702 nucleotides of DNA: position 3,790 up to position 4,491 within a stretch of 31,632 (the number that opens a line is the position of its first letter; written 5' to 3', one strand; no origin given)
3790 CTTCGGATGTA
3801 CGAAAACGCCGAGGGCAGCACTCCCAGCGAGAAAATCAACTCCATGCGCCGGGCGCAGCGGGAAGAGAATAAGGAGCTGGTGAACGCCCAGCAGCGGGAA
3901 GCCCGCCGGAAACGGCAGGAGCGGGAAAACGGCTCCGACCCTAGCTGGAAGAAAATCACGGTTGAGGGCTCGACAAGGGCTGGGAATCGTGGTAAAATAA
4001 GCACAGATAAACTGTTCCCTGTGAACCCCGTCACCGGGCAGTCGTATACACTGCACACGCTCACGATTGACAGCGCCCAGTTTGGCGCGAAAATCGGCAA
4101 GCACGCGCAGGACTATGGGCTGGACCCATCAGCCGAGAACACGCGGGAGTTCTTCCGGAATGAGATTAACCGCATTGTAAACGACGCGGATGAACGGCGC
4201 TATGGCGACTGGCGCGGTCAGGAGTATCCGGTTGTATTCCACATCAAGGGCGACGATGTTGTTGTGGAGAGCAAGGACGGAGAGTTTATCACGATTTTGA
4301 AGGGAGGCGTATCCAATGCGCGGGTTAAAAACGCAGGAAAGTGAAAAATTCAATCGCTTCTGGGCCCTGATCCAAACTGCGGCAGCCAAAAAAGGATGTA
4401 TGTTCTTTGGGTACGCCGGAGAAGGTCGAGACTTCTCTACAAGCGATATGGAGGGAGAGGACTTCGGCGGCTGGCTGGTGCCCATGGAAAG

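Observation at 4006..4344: MuF head-morphogenesis protein ends in a toxin-like module resembling a colicin-D/BECR-fold RNase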

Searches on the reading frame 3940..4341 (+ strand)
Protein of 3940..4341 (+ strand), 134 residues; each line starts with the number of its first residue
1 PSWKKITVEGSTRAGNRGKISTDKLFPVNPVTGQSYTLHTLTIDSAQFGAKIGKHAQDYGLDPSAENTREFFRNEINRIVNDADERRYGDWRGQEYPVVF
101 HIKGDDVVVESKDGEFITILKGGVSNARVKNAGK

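Call 3: search_protein_families(library=pfam, proteins=[window:4006-4341:+], max_evalue=1)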
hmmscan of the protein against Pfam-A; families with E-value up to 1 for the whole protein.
window:4006-4341:+ (112 aa): 2 families
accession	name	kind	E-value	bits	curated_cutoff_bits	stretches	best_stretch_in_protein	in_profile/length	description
PF11429.13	Colicin_D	-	0.0063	17.3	25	1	32-96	7-72/84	Colicin D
PF18218.6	Spa1_C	-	0.12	13.3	26.4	1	10-84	12-83/99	Lantibiotic immunity protein Spa1 C-terminal domain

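Call 4: search_protein_families(library=phrogs, proteins=[window:4006-4341:+], max_evalue=1)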
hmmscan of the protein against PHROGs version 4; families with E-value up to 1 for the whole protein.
window:4006-4341:+ (112 aa): 0 families

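Call 6: search_solved_structures(query=window:3940-4341:+, max_evalue=10, show_alignments=3)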
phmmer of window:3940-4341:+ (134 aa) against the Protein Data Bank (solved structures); distinct sequences matched with E-value up to 10: 11.
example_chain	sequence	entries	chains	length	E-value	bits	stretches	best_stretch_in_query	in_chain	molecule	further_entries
9mu7_A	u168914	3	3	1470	0.42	13.7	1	55-90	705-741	DNA-directed RNA polymerase II subunit RPB1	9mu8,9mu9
7ega_o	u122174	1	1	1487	1.1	12.3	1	52-87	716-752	DNA-directed RNA polymerase subunit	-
9eh1_A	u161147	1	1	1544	1.2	12.2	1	52-87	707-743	DNA-directed RNA polymerase subunit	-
9fyx_A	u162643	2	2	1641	1.3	12.1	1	52-87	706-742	DNA-directed RNA polymerase subunit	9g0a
29tk_A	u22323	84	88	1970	1.6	11.8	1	52-87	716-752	DNA-directed RNA polymerase subunit | DNA-directed RNA polymerase II subunit RPB1 | RPB1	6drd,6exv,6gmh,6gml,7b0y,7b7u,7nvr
7ena_PA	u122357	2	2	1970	1.6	11.8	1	52-87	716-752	RPB1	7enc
5flm_A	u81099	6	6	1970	1.6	11.8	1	52-87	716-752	DNA-DIRECTED RNA POLYMERASE | DNA-directed RNA polymerase II subunit RPB1 | DNA-directed RNA polymerase subunit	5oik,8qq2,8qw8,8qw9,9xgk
28jc_A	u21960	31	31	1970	1.6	11.8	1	52-87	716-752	DNA-directed RNA polymerase II subunit RPB1 | RPB1 | DNA-directed RNA polymerase subunit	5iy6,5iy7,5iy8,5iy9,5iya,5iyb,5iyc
7ycx_1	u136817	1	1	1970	1.6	11.8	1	52-87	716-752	DNA-directed RNA polymerase II subunit RPB1,DNA-directed RNA polymerase II subunit RPB1, C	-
29vf_A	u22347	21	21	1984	1.6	11.8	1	52-87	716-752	DNA-directed RNA polymerase subunit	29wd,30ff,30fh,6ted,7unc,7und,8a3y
9mlc_A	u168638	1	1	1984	1.6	11.8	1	52-87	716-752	DNA-directed RNA polymerase II subunit RPB1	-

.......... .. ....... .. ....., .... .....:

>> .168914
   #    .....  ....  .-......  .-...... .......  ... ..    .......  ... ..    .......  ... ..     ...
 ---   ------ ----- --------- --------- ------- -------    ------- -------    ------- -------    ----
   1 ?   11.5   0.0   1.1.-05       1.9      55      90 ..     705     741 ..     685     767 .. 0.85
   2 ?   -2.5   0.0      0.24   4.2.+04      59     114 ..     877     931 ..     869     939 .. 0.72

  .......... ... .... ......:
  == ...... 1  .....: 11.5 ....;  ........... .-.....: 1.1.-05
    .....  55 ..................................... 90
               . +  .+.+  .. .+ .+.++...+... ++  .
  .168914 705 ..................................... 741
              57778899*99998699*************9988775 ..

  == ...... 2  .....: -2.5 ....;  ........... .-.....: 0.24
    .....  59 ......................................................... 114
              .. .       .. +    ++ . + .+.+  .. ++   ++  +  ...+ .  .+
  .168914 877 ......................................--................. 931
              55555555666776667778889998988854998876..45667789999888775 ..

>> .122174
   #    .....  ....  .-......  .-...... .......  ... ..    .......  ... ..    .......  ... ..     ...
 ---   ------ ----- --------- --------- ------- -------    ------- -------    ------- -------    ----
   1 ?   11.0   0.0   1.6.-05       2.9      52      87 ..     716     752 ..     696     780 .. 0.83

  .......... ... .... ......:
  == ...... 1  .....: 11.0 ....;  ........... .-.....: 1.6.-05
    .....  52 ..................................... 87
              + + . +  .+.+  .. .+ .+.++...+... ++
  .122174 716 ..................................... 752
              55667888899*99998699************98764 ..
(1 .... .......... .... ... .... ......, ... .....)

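Call 8: find_homologous_proteins(query=window:3976-4341:+)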
Query window:3976-4341:+ (122 aa): 30 proteins with E <= 0.001 among 33 candidates.
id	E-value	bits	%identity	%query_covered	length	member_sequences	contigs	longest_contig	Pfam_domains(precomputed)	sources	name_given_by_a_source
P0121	6.1e-63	228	95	88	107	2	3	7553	-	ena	-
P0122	2.3e-59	216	78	100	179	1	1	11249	-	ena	-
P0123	9.1e-41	156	61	100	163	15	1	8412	-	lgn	-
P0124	1.6e-40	156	64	94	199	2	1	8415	-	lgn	-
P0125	2.3e-40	155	64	94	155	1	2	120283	-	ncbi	-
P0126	1.3e-29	120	95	49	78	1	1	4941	-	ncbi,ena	-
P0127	5.1e-27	112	62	77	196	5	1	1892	-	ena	-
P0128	9.7e-26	108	64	70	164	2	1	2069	-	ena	-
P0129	4.8e-25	106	63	70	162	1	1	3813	-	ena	-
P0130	5.8e-25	105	64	70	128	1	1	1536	-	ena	-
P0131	7.5e-25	105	59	78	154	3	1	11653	-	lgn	-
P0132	1.8e-24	104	63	70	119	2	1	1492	-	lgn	-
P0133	4.9e-24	102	60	70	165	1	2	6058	-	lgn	-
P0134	1.3e-23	101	60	70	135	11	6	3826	-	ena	-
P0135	2.6e-23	100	59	70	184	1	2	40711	-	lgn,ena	-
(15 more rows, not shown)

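Call 70: search_dna_similar(query=window:4006-4341:+, collection=phages, mode=protein, max_rows=15)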
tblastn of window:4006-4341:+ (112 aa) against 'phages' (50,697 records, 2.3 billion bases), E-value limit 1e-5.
No match.
